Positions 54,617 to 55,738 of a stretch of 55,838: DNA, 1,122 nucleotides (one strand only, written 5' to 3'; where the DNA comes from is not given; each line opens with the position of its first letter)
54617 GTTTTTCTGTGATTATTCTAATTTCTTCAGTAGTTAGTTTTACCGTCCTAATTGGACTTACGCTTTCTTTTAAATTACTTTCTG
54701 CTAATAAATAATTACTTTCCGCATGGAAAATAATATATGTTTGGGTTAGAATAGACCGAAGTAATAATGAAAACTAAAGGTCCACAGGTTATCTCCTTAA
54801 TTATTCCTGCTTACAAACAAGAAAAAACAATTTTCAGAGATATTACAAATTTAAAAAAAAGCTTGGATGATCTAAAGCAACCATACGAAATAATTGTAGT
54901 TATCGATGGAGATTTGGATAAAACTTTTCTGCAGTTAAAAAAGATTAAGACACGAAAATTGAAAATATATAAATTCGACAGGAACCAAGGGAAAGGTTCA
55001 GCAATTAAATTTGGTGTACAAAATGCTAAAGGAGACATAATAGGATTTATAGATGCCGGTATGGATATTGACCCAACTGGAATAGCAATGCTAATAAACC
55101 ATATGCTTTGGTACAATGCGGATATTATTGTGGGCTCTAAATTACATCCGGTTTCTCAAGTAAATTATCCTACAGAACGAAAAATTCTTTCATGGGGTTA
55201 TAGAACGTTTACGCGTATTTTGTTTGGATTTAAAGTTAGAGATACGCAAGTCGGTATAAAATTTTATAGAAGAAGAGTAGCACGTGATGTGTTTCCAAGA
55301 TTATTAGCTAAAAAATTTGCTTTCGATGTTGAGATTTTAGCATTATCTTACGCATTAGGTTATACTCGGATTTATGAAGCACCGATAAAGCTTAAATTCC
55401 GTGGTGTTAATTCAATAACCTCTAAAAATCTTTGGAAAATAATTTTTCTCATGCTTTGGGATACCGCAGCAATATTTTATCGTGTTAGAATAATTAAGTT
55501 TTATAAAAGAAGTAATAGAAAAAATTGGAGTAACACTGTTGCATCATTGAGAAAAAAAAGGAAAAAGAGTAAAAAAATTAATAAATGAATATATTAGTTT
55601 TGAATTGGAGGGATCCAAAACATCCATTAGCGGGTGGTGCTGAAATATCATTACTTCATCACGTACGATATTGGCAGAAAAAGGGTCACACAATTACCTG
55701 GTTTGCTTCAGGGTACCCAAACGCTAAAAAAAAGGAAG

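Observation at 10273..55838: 45-kb co-directional glycosylation mega-cluster dominated by 18 extracytoplasmic GT-C-type membrane enzymes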

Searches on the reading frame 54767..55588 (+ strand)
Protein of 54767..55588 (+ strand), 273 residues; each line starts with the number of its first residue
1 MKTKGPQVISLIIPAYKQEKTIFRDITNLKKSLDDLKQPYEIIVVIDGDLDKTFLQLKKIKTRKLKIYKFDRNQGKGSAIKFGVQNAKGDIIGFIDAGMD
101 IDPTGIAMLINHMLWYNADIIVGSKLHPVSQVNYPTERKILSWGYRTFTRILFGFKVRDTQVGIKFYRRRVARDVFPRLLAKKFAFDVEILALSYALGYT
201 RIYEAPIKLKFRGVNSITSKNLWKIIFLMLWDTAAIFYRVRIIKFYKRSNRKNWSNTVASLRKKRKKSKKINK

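Call 6: search_protein_families(library=pfam, proteins=[window:54767-55588:+], max_evalue=0.01)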
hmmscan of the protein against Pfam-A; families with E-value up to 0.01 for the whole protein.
window:54767-55588:+ (273 aa): 3 families
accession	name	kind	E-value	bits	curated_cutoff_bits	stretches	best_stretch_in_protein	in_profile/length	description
PF00535.33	Glycos_transf_2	-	1.5e-21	77.5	23.3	1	10-176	1-168/168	Glycosyl transferase family 2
PF10111.15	Glyco_tranf_2_2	-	1.7e-06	28.1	27.3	1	10-98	1-91/276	Glycosyltransferase like family 2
PF13641.12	Glyco_tranf_2_3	-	0.0031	18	27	1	6-103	1-101/230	Glycosyltransferase like family 2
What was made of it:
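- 54767..55588 (+): g45: GT2, candidate polyprenyl-phosphate sugar synthase. GT2 77.5 bits (call 6).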

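Call 14: find_encoding_contigs(protein=window:54767-55588:+, flank=10000, max_places=6)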
Protein window:54767-55588:+ (273 aa): 18 contigs read that carry it; 6 places shown.
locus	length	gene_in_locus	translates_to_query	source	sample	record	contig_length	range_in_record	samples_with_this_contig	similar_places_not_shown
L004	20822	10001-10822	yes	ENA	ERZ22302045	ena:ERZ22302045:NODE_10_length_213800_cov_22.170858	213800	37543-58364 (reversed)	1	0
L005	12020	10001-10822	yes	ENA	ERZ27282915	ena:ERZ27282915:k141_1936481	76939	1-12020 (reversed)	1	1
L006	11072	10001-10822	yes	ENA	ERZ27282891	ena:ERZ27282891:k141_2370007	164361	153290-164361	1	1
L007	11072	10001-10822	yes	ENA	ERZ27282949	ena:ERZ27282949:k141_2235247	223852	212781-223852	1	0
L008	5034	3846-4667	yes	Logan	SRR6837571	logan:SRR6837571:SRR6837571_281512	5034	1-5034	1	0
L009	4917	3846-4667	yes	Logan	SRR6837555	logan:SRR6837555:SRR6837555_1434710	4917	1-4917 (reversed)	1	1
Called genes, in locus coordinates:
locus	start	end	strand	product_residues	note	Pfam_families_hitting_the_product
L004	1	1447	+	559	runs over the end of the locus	-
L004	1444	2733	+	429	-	PF13231:PMT_2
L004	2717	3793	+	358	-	PF01073:3Beta_HSD, PF01370:Epimerase, PF02719:Polysacc_synt_2, PF04321:RmlD_sub_bind, PF07993:NAD_binding_4, PF08659:KR (weak), PF16363:GDP_Man_Dehyd, PF13460:NAD_binding_10 (weak)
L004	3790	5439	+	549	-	PF13231:PMT_2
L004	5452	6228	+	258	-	PF00535:Glycos_transf_2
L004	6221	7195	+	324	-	PF01073:3Beta_HSD, PF01370:Epimerase, PF02719:Polysacc_synt_2, PF04321:RmlD_sub_bind, PF05368:NmrA, PF07993:NAD_binding_4 (faint), PF13460:NAD_binding_10, PF16363:GDP_Man_Dehyd, +1 more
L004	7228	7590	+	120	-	PF05635:23S_rRNA_IVP, PF22296:bAvd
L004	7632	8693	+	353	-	PF13439:Glyco_transf_4, PF00534:Glycos_transf_1, PF13692:Glyco_trans_1_4, PF20706:GT4-conflict (weak)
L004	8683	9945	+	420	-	PF01943:Polysacc_synt, PF13440:Polysacc_synt_3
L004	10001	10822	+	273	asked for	PF00535:Glycos_transf_2, PF10111:Glyco_tranf_2_2 (weak)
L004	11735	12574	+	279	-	PF01041:DegT_DnrJ_EryC1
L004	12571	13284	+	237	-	PF00583:Acetyltransf_1, PF13673:Acetyltransf_10, PF13508:Acetyltransf_7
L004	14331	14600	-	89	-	-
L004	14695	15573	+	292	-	-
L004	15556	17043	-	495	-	-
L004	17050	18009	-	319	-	PF00106:adh_short (faint), PF01073:3Beta_HSD, PF01370:Epimerase, PF02719:Polysacc_synt_2, PF04321:RmlD_sub_bind, PF07993:NAD_binding_4 (faint), PF13460:NAD_binding_10 (weak), PF16363:GDP_Man_Dehyd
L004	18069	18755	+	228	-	PF13489:Methyltransf_23, PF01209:Ubie_methyltran, PF13847:Methyltransf_31, PF08241:Methyltransf_11, PF08242:Methyltransf_12, PF13649:Methyltransf_25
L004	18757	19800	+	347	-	PF00535:Glycos_transf_2, PF10111:Glyco_tranf_2_2 (weak), PF13506:Glyco_transf_21, PF13641:Glyco_tranf_2_3, PF13632:Glyco_trans_2_3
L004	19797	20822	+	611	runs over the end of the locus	-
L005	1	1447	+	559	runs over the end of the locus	-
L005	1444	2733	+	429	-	PF13231:PMT_2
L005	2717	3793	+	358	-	PF01073:3Beta_HSD, PF01370:Epimerase, PF02719:Polysacc_synt_2, PF04321:RmlD_sub_bind, PF07993:NAD_binding_4, PF08659:KR (weak), PF16363:GDP_Man_Dehyd, PF13460:NAD_binding_10 (weak)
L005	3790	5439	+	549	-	PF13231:PMT_2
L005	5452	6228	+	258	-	PF00535:Glycos_transf_2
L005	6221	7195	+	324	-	PF01073:3Beta_HSD, PF01370:Epimerase, PF02719:Polysacc_synt_2, PF04321:RmlD_sub_bind, PF05368:NmrA, PF07993:NAD_binding_4 (faint), PF13460:NAD_binding_10, PF16363:GDP_Man_Dehyd, +1 more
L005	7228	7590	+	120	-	PF05635:23S_rRNA_IVP, PF22296:bAvd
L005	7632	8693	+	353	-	PF13439:Glyco_transf_4, PF00534:Glycos_transf_1, PF13692:Glyco_trans_1_4, PF20706:GT4-conflict (weak)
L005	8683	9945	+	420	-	PF01943:Polysacc_synt, PF13440:Polysacc_synt_3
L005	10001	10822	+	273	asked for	PF00535:Glycos_transf_2, PF10111:Glyco_tranf_2_2 (weak)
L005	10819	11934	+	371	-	PF13439:Glyco_transf_4, PF20706:GT4-conflict, PF00534:Glycos_transf_1, PF13692:Glyco_trans_1_4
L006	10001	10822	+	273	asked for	PF00535:Glycos_transf_2, PF10111:Glyco_tranf_2_2 (weak)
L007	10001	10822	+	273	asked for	PF00535:Glycos_transf_2, PF10111:Glyco_tranf_2_2 (weak)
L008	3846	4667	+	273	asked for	PF00535:Glycos_transf_2, PF10111:Glyco_tranf_2_2 (weak)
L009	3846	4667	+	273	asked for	PF00535:Glycos_transf_2, PF10111:Glyco_tranf_2_2 (weak)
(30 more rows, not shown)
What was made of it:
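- Several assemblies do end at the same point, about 250 nt into the last GT4 (call 14).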

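Call 37: search_protein_families(library=ncbifam, proteins=[window:54767-55588:+], max_evalue=0.00001)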
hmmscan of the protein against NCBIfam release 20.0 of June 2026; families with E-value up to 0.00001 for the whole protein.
window:54767-55588:+ (273 aa): 14 families
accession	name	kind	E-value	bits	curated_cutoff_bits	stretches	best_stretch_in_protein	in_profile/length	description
TIGR03937.1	PgaC_IcaA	equivalog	1.3e-13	50.7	422.3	1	4-114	42-151/407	poly-beta-1,6-N-acetyl-D-glucosamine synthase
NF047588.1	GlcsyltransPgfSStrep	equivalog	9.3e-13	48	500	1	9-113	3-110/308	glycosyltransferase PgfS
NF010496.0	PRK13915.1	equivalog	4.4e-11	42.4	262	1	2-115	26-144/307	glucosyl-3-phosphoglycerate synthase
NF007986.1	PRK10714.1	equivalog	1.3e-09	37.5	529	1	8-112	7-114/316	undecaprenyl-phosphate 4-deoxy-4-formamido-L-arabinose transferase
NF041875.1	EPS_EpsD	equivalog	2.8e-09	36.8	370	1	9-130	1-121/325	exopolysaccharide biosynthesis glycosyltransferase EpsD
NF058614.1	PPMAGASynPpgS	equivalog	1.5e-07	31.1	370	1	11-210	4-197/226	polyprenyl-phospho-N-acetylgalactosaminyl synthase PpgS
TIGR04283.1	glyco_like_mftF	equivalog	1.6e-07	31.2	182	1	9-103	1-87/221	TIGR04283 family arsenosugar biosynthesis glycosyltransferase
NF007482.0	PRK10073.1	equivalog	1.9e-07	30.4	423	1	7-114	6-111/334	glycosyltransferase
TIGR04182.1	glyco_TIGR04182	equivalog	9.6e-07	28.5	325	1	10-218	3-199/293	S-layer glycoprotein N-glycosyltransferase AglJ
NF047683.1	TeichurnBiosyTuaG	equivalog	9.8e-07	28.7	400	1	7-99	6-97/252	teichuronic acid biosynthesis protein TuaG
NF038302.1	EPS_HpsE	equivalog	1.3e-06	27.7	300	1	9-136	3-134/307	hormogonium polysaccharide biosynthesis glycosyltransferase HpsE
TIGR03965.1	mycofact_glyco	equivalog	1.5e-06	27.4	280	1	6-103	73-169/467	mycofactocin biosynthesis glycosyltransferase MftF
NF038299.1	EPS_HpsN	equivalog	1.5e-06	27.4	425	1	8-106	2-99/317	hormogonium polysaccharide biosynthesis glycosyltransferase HpsN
TIGR03111.1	glyc2_xrt_Gpos1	hypoth_equivalog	5e-06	25.6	363.95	1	8-111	50-154/439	TIGR03111 family XrtG-associated glycosyltransferase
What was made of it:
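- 54767..55588 (+): PgfS, ArnC and PpgS sub-cutoff (call 37).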

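Call 47: search_protein_families(library=pfam, proteins=[L004:10819-11679:+, L005:10819-11934:+, L004:13306-15573:+, L004:15556-17043:-, L004:19797-20822:+, L004:18757-19800:+, L004:11735-12574:+], max_evalue=0.01)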
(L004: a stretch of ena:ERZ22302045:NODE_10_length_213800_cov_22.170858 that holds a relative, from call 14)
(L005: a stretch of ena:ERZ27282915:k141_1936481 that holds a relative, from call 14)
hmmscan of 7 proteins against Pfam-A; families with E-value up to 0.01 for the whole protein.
L004:10819-11679:+ (286 aa): 3 families
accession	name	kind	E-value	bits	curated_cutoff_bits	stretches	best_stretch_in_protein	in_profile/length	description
PF13439.12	Glyco_transf_4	-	1.4e-09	38.6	28.5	1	17-173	2-165/170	Glycosyltransferase Family 4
PF00534.26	Glycos_transf_1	-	1.1e-07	32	26.4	1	184-243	11-68/172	Glycosyl transferases group 1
PF13692.12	Glyco_trans_1_4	-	0.0019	18.9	27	1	189-238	2-54/142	Glycosyl transferases group 1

L005:10819-11934:+ (371 aa): 5 families
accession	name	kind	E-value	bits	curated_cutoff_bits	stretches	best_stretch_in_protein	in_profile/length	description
PF00534.26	Glycos_transf_1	-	1.5e-42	145.5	26.4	1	184-346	11-172/172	Glycosyl transferases group 1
PF13692.12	Glyco_trans_1_4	-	2e-27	96.7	27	1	189-332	2-142/142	Glycosyl transferases group 1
PF20706.3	GT4-conflict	-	1.2e-13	51.3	26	1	161-309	168-323/385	Family 4 Glycosyltransferase in conflict systems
PF13439.12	Glyco_transf_4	-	2.8e-09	37.7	28.5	1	17-173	2-165/170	Glycosyltransferase Family 4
PF02350.25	Epimerase_2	-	0.0078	15.5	30.6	0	208-342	205-329/347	UDP-N-acetylglucosamine 2-epimerase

L004:13306-15573:+ (755 aa): 1 family
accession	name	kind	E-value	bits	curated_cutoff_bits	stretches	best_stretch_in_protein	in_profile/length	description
PF01966.28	HD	-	1.7e-05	25.5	22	1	136-219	18-112/116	HD domain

L004:15556-17043:- (495 aa): 0 families

L004:19797-20822:+ (342 aa): 0 families

L004:18757-19800:+ (347 aa): 5 families
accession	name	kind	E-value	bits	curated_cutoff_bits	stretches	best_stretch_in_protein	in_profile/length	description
PF00535.33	Glycos_transf_2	-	1.3e-23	84.3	23.3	1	8-183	1-164/168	Glycosyl transferase family 2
PF13641.12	Glyco_tranf_2_3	-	1.2e-19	71.6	27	1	7-224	3-212/230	Glycosyltransferase like family 2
PF13632.12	Glyco_trans_2_3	-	2.3e-10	41.1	27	1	92-247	1-137/198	Glycosyl transferase family group 2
PF10111.15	Glyco_tranf_2_2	-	3.8e-07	30.3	27.3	1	20-242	15-231/276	Glycosyltransferase like family 2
PF13506.12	Glyco_transf_21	-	0.0006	19.8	21.7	1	84-190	25-121/174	Glycosyl transferase family 21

L004:11735-12574:+ (279 aa): 1 family
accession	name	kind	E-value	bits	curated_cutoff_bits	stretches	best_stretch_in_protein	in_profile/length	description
PF01041.23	DegT_DnrJ_EryC1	-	2.3e-89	300.6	19.8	1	2-270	99-359/360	DegT/DnrJ/EryC1/StrS aminotransferase family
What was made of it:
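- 55585..55838 (+): 5' part of a GT4 gene, cut by the window and contig end. The cluster continues beyond this point in a near-identical strain. The gene is a full 371 aa in L005 and truncated to 286 aa in L004 (calls 14, 47).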
